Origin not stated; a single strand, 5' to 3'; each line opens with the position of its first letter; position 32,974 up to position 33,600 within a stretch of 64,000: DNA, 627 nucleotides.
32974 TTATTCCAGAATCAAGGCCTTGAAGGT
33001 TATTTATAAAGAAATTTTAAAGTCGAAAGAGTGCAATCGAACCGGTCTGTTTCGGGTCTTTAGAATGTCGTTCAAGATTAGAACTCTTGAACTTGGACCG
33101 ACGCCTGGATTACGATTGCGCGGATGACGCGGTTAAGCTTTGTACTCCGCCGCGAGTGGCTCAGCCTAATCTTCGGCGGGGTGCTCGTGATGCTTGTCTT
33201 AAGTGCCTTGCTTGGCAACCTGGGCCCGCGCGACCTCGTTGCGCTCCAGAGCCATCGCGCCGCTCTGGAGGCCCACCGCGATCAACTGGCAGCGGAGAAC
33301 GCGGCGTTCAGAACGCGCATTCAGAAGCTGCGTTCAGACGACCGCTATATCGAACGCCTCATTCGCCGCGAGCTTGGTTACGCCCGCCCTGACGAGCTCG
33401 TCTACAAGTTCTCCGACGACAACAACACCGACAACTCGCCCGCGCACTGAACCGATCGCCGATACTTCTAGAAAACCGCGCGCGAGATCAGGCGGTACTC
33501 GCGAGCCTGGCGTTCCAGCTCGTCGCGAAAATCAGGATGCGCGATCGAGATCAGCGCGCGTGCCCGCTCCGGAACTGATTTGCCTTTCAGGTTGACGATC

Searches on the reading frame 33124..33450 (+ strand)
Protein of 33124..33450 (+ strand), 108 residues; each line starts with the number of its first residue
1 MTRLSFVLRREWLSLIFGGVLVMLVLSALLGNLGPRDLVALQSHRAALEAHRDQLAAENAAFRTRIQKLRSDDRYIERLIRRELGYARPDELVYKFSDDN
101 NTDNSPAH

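Call 48: search_protein_families(library=pfam, proteins=[window:33124-33450:+], max_evalue=0.00001)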
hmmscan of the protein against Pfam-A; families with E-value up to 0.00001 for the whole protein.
window:33124-33450:+ (108 aa): 1 family
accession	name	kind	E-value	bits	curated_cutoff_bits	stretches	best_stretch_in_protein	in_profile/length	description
PF04977.20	DivIC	-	5.5e-16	58.6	28.9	1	20-98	1-79/80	Septum formation initiator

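Call 51: find_related_loci(query=window:33124-33447:+, collection=metagenome_contigs, flank=400)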
Query window:33124-33447:+ (108 aa) in metagenome_contigs; peptide patterns used: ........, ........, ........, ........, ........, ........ (x = any residue, [..] = any of these).
600 stretches matched a pattern (row limit reached: there are more); 30 encode a relative of the query (tblastn E <= 1e-3); 30 distinct loci.
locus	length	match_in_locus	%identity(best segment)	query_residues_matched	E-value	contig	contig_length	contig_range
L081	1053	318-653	88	1-108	4e-64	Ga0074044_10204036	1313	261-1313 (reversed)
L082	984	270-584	90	1-105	6e-64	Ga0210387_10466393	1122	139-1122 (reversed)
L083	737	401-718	89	1-107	1e-62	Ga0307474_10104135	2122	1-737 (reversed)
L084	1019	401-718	89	1-107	1e-61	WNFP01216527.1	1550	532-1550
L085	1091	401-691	95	1-97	9e-59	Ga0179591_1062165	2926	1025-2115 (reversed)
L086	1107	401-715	88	1-105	4e-60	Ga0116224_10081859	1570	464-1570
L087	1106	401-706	88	1-102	6e-58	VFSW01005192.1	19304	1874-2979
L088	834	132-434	83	1-101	1e-56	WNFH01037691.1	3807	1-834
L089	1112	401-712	83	1-104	8e-55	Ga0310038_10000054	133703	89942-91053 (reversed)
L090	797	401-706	77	1-102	2e-53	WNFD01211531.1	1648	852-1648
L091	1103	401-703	80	1-101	1e-51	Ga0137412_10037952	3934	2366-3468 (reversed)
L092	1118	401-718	85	1-107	2e-51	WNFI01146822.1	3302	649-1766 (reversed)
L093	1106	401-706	87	1-102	2e-50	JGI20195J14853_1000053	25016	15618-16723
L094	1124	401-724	85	1-108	5e-50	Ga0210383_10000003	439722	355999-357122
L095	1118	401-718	82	1-107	1e-50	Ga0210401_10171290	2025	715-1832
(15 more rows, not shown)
